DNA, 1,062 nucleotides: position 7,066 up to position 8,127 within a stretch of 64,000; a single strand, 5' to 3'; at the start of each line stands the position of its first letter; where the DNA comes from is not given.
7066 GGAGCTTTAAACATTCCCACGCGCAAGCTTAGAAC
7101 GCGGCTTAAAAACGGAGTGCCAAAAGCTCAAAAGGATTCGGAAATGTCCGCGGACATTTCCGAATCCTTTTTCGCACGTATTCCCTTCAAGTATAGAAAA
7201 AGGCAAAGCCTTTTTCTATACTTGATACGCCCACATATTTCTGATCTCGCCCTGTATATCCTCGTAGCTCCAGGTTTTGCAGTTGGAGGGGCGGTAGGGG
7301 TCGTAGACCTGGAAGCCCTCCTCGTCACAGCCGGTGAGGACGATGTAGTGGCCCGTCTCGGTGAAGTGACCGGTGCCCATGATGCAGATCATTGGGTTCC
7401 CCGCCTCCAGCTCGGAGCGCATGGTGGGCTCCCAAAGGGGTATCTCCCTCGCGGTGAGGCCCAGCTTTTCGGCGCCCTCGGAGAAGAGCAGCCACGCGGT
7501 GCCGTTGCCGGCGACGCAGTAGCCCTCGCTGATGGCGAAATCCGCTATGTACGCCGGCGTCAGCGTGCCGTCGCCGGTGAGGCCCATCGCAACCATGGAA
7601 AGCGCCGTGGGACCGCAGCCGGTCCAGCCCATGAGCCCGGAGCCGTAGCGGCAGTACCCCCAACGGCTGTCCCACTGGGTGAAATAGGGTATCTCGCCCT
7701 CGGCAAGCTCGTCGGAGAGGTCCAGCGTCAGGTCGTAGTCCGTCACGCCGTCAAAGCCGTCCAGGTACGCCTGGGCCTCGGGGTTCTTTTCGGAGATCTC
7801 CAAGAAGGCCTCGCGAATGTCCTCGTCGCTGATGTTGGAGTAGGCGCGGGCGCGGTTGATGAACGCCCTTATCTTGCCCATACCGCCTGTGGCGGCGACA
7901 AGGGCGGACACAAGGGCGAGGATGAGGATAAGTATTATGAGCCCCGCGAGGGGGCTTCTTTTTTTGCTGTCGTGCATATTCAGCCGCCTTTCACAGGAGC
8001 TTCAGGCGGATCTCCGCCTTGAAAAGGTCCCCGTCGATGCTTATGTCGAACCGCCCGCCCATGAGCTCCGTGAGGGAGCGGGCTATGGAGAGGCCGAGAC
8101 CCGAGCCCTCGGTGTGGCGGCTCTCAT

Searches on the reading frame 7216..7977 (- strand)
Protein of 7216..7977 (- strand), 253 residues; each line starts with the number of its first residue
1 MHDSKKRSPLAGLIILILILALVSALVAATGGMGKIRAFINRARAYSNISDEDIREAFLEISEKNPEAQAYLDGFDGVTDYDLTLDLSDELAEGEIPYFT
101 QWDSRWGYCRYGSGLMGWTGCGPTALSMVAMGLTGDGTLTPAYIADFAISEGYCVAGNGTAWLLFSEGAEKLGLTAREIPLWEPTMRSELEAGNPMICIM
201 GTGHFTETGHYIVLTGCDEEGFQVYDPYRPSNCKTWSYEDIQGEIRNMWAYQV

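Call 59: find_encoding_contigs(protein=window:7216-7977:-, flank=2500, max_places=10)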
Protein window:7216-7977:- (253 aa): 4 contigs read that carry it; 4 places shown.
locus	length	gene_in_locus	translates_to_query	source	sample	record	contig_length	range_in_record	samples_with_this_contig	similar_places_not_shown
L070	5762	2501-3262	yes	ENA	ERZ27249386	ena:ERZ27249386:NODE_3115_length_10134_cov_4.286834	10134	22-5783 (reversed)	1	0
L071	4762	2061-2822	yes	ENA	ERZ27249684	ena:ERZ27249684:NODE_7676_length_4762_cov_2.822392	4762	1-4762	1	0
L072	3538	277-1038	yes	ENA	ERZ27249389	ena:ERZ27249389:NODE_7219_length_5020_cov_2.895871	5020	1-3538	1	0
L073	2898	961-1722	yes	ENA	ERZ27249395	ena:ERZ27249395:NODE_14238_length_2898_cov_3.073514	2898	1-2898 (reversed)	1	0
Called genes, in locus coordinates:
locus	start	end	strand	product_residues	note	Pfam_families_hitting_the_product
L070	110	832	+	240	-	PF00072:Response_reg, PF00486:Trans_reg_C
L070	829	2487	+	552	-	PF00512:HisKA, PF02518:HATPase_c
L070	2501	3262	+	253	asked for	PF13529:Peptidase_C39_2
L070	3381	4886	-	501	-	PF01554:MatE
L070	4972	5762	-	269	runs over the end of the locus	?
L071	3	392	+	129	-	?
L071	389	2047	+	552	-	PF00512:HisKA, PF02518:HATPase_c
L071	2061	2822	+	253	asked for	PF13529:Peptidase_C39_2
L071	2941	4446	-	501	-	PF01554:MatE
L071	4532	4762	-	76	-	?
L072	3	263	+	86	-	?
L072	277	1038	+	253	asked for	PF13529:Peptidase_C39_2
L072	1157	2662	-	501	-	PF01554:MatE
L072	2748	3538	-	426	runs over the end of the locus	PF01476:LysM, PF23473:LysM3_LYK4_5 (faint), PF01476:LysM, PF00704:Glyco_hydro_18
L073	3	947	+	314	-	?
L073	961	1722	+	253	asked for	PF13529:Peptidase_C39_2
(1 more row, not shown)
